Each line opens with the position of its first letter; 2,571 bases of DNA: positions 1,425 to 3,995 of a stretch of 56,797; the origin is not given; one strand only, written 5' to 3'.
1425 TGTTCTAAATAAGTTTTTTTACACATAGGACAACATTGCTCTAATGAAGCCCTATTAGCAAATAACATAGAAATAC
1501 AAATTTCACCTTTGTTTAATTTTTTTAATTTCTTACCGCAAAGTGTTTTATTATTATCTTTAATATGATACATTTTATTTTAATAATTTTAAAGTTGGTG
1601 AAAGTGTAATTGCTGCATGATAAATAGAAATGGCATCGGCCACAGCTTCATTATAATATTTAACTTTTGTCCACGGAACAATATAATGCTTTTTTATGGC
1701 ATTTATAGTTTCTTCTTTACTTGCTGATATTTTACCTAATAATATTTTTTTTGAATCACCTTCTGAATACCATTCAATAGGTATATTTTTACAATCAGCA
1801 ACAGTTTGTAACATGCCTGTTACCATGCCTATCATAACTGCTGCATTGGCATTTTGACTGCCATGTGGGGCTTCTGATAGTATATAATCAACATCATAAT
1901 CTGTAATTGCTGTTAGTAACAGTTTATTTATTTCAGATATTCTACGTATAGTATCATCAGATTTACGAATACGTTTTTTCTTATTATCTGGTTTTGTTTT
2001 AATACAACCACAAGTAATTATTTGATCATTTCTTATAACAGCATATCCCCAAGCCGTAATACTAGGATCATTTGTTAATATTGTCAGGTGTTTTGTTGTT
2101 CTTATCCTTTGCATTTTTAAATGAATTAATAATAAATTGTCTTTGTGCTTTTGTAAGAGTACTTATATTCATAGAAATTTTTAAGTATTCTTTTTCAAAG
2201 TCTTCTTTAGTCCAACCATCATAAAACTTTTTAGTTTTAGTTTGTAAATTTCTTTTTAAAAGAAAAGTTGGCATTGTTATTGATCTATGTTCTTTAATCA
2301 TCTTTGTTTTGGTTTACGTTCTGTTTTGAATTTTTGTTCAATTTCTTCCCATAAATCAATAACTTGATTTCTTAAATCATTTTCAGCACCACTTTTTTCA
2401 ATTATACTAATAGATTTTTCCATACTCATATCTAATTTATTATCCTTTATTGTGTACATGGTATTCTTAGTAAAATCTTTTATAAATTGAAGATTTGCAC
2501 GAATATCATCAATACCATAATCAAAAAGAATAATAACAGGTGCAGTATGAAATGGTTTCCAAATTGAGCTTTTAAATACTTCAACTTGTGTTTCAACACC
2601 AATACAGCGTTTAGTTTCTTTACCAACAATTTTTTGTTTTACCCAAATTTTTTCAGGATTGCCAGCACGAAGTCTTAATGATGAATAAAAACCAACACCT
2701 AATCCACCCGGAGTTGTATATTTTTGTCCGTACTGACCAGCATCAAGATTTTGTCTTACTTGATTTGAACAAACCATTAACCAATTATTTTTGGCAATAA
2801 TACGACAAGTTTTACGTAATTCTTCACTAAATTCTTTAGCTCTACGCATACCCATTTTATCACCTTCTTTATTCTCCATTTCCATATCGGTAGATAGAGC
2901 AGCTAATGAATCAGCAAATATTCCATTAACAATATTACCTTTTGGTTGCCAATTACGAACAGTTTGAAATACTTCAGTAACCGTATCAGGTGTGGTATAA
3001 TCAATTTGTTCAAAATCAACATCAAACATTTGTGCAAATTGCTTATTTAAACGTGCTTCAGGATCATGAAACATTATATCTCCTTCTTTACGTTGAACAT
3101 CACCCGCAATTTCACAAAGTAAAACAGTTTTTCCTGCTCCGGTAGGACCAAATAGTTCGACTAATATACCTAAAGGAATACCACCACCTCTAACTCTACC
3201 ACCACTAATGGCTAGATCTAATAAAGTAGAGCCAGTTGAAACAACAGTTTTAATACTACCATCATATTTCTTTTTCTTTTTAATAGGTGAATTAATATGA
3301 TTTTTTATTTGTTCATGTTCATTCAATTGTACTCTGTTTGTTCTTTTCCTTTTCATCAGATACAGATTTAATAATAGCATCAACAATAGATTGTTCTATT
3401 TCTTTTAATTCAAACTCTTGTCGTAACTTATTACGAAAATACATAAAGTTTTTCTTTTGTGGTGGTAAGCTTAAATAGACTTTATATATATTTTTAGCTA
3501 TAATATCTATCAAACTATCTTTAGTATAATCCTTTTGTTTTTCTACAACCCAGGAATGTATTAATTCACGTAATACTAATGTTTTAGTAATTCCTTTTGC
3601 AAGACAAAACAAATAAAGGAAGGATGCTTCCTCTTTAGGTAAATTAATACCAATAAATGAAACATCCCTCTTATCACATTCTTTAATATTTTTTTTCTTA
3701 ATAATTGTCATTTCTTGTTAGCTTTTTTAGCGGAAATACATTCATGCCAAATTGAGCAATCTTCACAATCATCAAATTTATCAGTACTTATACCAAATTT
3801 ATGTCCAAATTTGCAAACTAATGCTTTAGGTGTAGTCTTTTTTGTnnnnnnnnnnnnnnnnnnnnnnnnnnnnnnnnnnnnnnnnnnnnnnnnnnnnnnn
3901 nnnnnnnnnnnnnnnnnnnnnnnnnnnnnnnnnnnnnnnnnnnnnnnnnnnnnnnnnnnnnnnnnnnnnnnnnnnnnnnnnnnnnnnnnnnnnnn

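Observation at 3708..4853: Acidic-repeat Zn-ribbon protein next to the RecA/UvsX-like gene (gp32-like SSB candidate or DNA mimic)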

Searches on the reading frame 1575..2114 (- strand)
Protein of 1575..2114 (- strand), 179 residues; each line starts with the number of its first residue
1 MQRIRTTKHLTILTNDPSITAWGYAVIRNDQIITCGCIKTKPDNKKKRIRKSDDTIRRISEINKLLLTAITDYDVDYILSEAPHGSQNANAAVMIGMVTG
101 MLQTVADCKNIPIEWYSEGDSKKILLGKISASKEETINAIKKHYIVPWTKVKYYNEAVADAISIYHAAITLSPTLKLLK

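Call 4: search_protein_families(library=phrogs, proteins=[window:1575-2114:-], max_evalue=0.01)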
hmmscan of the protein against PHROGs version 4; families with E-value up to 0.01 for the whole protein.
window:1575-2114:- (179 aa): 4 families
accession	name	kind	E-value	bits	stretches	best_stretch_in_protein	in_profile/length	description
phrog_159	-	DNA, RNA and nucleotide metabolism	7.9e-26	91.8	1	3-169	81-247/330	RuvC-like Holliday junction resolvase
phrog_18320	-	unknown function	1.1e-13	52.2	1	53-169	4-122/137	-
phrog_827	-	DNA, RNA and nucleotide metabolism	8.2e-06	27.1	1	12-166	3-153/161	Holliday junction resolvase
phrog_1770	-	DNA, RNA and nucleotide metabolism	0.00035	21.6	1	15-167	9-146/158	Holliday junction resolvase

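Call 88: search_protein_families(library=pfam, proteins=[window:1578-2114:-], max_evalue=0.1)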
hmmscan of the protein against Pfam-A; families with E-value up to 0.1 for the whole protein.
window:1578-2114:- (179 aa): 1 family
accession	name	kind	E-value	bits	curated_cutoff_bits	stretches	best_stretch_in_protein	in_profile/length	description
PF02075.23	RuvC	-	4.6e-10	40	22.2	1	12-163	1-145/148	Crossover junction endodeoxyribonuclease RuvC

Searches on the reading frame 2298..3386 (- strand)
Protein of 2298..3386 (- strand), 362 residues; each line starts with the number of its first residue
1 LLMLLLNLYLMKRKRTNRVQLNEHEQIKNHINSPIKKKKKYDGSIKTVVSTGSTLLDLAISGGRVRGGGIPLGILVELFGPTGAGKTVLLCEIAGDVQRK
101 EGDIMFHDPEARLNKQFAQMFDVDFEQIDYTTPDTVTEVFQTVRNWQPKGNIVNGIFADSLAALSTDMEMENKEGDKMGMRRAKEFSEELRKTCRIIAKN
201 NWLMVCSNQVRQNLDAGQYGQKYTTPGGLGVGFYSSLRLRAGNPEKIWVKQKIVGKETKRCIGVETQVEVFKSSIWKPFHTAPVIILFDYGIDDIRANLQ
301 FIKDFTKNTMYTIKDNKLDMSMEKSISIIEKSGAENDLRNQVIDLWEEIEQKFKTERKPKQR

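Call 4: search_protein_families(library=phrogs, proteins=[window:2298-3386:-], max_evalue=0.01)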
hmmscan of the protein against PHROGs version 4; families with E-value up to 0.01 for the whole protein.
window:2298-3386:- (362 aa): 4 families
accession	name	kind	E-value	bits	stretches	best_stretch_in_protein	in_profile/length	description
phrog_97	-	other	4.4e-46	159.1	2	27-245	28-255/506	UvsX-like recombinase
phrog_8337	-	DNA, RNA and nucleotide metabolism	2.1e-18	67.7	1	29-264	32-264/273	DNA repair protein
phrog_9666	-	unknown function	6.1e-08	32.3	1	195-289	620-704/779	-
phrog_293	-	moron, auxiliary metabolic gene and host takeover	0.0037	16.3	1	77-110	167-200/1058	ABC transporter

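Call 88: search_protein_families(library=pfam, proteins=[window:2298-3386:-], max_evalue=0.1)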
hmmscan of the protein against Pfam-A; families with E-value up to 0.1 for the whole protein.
window:2298-3386:- (362 aa): 10 families
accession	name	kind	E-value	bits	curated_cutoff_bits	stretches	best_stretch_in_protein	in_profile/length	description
PF00154.27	RecA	-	4.2e-34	118.6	27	1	43-293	28-262/262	recA bacterial DNA recombination protein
PF00005.33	ABC_tran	-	8.7e-06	26.8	25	1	72-187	10-110/137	ABC transporter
PF13481.12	AAA_25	-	0.011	15.8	27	1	68-101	28-59/195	AAA domain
PF25199.1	nSTAND_NTPase5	-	0.013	15.8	34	1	78-116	46-85/145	Novel STAND NTPase 5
PF08423.17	Rad51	-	0.015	15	22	0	49-128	8-91/244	Rad51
PF04851.21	ResIII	-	0.047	14.1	22.5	0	80-122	30-74/164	Type III restriction enzyme, res subunit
PF06745.19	ATPase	-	0.067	13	26.6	0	54-128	6-77/231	KaiC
PF01637.24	ATPase_2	-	0.072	13.3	33.2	0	78-126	25-69/225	ATPase domain predominantly from Archaea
PF00437.27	T2SSE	-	0.086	11.9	24.9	0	79-107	148-176/370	Type II/IV secretion system protein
PF07487.18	SopE_GEF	-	0.087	13.6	25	0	63-124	44-105/136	SopE GEF domain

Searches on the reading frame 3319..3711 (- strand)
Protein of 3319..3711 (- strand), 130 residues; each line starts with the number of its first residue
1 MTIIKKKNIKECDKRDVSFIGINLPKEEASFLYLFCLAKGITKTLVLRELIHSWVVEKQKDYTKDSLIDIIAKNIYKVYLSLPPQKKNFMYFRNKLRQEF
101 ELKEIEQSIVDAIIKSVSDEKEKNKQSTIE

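Call 4: search_protein_families(library=phrogs, proteins=[window:3319-3711:-], max_evalue=0.01)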
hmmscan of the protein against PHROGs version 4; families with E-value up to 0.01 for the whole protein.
window:3319-3711:- (130 aa): 0 families

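Call 72: search_protein_families(library=ncbifam, proteins=[window:3322-3711:-], max_evalue=0.1)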
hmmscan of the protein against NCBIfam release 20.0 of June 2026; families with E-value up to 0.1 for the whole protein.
window:3322-3711:- (130 aa): 0 families

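Call 88: search_protein_families(library=pfam, proteins=[window:3322-3711:-], max_evalue=0.1)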
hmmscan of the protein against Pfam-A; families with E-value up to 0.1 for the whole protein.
window:3322-3711:- (130 aa): 0 families

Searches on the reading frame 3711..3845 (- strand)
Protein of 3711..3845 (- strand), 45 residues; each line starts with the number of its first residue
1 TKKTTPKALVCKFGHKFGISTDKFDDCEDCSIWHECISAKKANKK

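Call 42: find_homologous_proteins(query=A3, max_evalue=10)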
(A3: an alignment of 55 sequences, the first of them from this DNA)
Query A3 (55 sequences) (45 aa, profile of the alignment): 6 proteins with E <= 10 among 30 candidates.
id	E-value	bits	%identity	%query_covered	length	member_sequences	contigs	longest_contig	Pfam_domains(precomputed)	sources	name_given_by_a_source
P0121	1.4e-12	65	44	71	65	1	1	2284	-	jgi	-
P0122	4.5e-12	63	45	69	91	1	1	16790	-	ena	-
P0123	2.7e-11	61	47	71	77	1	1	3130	-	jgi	jgi:hypothetical protein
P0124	3.6e-11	60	39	69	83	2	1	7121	-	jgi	jgi:hypothetical protein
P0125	9.0e-11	59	37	78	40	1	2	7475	-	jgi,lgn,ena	-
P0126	5.6e-3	34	38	58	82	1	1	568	-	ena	-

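Call 44: find_encoding_contigs(protein=P0125, flank=4000, max_places=3)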
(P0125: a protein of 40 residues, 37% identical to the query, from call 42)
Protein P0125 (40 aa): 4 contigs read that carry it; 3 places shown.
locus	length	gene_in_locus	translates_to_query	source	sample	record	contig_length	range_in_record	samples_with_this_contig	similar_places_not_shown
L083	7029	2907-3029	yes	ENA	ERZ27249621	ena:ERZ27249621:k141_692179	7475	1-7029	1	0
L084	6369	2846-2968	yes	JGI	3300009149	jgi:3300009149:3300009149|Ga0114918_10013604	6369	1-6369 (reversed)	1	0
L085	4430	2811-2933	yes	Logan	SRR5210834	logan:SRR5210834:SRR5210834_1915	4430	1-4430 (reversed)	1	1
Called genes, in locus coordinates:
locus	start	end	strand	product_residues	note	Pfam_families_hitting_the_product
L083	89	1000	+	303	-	PF03215:Rad17 (faint), PF05496:RuvB_N, PF00158:Sigma54_activat (faint), PF00004:AAA, PF07728:AAA_5, PF13173:AAA_14 (weak), PF13238:AAA_18 (weak), PF13177:DNA_pol3_delta2, +3 more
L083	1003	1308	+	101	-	-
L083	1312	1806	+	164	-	PF11056:UvsY (faint)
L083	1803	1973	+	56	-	-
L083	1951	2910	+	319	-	-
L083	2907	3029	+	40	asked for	-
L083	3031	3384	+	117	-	-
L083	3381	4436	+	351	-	PF00154:RecA_N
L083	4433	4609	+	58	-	-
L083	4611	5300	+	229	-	PF02075:RuvC (weak)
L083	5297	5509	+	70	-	-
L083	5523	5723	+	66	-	-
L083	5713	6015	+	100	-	-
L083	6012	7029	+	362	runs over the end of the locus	PF02463:SMC_N (weak), PF13175:AAA_15, PF13476:AAA_23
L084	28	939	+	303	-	PF03215:Rad17 (faint), PF05496:RuvB_N, PF00158:Sigma54_activat (faint), PF00004:AAA, PF07728:AAA_5, PF13173:AAA_14 (weak), PF13238:AAA_18 (weak), PF13177:DNA_pol3_delta2, +3 more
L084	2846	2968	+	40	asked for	-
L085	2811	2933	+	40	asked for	-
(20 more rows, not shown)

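Call 49: predict_structure(alignment_id=A3)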
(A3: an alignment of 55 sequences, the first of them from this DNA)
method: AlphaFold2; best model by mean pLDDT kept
length: 45 residues; sequences in the alignment: 55
mean_pLDDT: 72.4   pTM: 0.50
mean pLDDT of the five models: 72.4, 71.4, 69.9, 68.9, 58.9
residues with pLDDT >= 90: 0; 70-90: 33; 50-70: 9; < 50: 3
segments of 3 or more residues with pLDDT < 50: none
pLDDT, mean of each block of 10 residues (from residue 1): 53 75 78 84 71
secondary structure, 60 per line:
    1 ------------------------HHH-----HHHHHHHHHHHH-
elements in order: H33-44

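Call 52: fold_search(model_id=the predicted structure, library=pdb)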
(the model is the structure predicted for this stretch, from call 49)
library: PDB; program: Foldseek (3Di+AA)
matches with E <= 10: 1; with E <= 0.001: 0
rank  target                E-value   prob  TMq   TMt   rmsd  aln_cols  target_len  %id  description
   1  9bui_z                5.1e+00  0.03  0.29  0.22  11.1        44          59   23  M1A Midnolin-Proteasome (with Ubl) (released 2025-06-11)

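Call 68: search_protein_representatives(alignment_id=A3)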
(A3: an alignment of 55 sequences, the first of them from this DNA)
Query: 55 sequences, 44 profile positions. Proteins with E-value up to 0.001 (for the whole library): 1209; up to 1e-10: 135; up to 1e-30: 0. The best 150 are listed.
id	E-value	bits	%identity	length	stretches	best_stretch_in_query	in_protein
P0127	3.6e-19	84.4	-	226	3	7-43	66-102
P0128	1.1e-18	82.9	-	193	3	4-42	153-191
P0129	1.3e-18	82.5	-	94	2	9-40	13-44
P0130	1.8e-18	82.2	-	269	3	4-42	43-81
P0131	2.3e-18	81.8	-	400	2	1-42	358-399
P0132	2.5e-18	81.7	-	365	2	2-39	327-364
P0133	4.2e-17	77.8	-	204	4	9-41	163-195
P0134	8.3e-17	76.8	-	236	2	2-42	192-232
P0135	7.1e-16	73.8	-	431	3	2-42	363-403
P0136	9.6e-16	73.4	-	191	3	7-38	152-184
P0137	1.2e-15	73.1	-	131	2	2-41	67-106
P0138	3.9e-15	71.5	-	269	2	8-43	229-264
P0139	4.4e-15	71.3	-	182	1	2-42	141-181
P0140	7.8e-15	70.5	-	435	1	2-43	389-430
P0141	8.3e-15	70.4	-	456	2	3-43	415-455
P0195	7.2e-12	61.0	-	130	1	3-42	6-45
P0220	2.4e-11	59.3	-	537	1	4-38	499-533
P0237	4.6e-11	58.4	-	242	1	3-42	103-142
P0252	8.4e-11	57.6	-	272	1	4-42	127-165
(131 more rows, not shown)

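Call 70: search_protein_families(library=pfam, proteins=[P0130, P0138, P0220, P0237, P0252, P0195, P0133, P0129, P0128, P0139], max_evalue=0.05)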
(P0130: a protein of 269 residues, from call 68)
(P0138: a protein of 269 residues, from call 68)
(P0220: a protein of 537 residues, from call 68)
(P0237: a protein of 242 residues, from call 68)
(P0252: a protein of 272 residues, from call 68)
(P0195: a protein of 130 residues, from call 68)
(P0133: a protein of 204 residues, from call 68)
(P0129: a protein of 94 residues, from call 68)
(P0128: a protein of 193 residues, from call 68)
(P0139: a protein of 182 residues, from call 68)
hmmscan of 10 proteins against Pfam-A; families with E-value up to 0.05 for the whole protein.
P0130 (269 aa): 6 families
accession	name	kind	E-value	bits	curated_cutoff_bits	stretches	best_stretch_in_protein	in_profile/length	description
PF13412.12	HTH_24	-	9.6e-06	25.5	21.9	1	182-214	16-48/48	Winged helix-turn-helix DNA-binding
PF04703.18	FaeA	-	0.00084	20.1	20.7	1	187-220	19-52/62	FaeA-like protein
PF13730.12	HTH_36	-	0.0036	17.5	25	1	154-213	3-55/55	Helix-turn-helix domain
PF02002.24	TFIIE_alpha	-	0.0075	16.6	22.9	1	182-244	26-84/105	TFIIE alpha subunit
PF02082.26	Rrf2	-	0.013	16.1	30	1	183-214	23-54/132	Iron-dependent Transcriptional regulator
PF13545.12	HTH_Crp_2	-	0.046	14.1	27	0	180-215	18-55/70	Crp-like helix-turn-helix domain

P0138 (269 aa): 0 families

P0220 (537 aa): 2 families
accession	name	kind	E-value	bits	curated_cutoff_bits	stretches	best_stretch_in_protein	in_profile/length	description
PF04218.19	CENP-B_N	-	0.0097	16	21.2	0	310-347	11-45/53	CENP-B N-terminal DNA-binding domain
PF13730.12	HTH_36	-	0.018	15.3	25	0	320-354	21-55/55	Helix-turn-helix domain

P0237 (242 aa): 0 families

P0252 (272 aa): 0 families

P0195 (130 aa): 1 family
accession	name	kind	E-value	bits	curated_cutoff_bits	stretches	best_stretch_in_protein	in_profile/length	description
PF11058.13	Ral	-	0.047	13.7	25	0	26-48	13-35/66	Antirestriction protein Ral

P0133 (204 aa): 1 family
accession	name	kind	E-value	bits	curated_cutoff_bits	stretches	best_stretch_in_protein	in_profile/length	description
PF06902.16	Fer4_19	-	0.043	14.3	24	0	8-23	42-57/64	Divergent 4Fe-4S mono-cluster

P0129 (94 aa): 0 families

P0128 (193 aa): 0 families

P0139 (182 aa): 0 families

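Call 72: search_protein_families(library=ncbifam, proteins=[window:3711-3845:-, P0129], max_evalue=0.1)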
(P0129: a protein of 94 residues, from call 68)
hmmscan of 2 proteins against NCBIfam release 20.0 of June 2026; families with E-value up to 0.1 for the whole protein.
seq(45 aa): 0 families

P0129 (94 aa): 0 families

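Call 75: find_encoding_contigs(protein=P0138, flank=8000, max_places=2)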
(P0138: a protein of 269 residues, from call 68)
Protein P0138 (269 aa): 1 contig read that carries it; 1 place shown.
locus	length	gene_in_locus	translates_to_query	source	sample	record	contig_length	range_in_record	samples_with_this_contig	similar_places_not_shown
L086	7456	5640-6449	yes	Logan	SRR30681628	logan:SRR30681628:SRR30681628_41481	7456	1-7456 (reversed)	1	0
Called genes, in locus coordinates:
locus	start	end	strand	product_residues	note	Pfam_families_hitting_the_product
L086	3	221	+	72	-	?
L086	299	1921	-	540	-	PF00239:Resolvase, PF13408:Zn_ribbon_recom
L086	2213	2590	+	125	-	PF01381:HTH_3, PF12844:HTH_19, PF13560:HTH_31 (weak)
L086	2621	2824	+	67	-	-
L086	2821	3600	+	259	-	-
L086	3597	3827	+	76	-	-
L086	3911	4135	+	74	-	PF00313:CSD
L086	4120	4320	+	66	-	-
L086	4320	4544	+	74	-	-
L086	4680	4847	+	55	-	-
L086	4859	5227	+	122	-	-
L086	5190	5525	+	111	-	-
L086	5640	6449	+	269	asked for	-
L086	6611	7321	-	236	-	PF00239:Resolvase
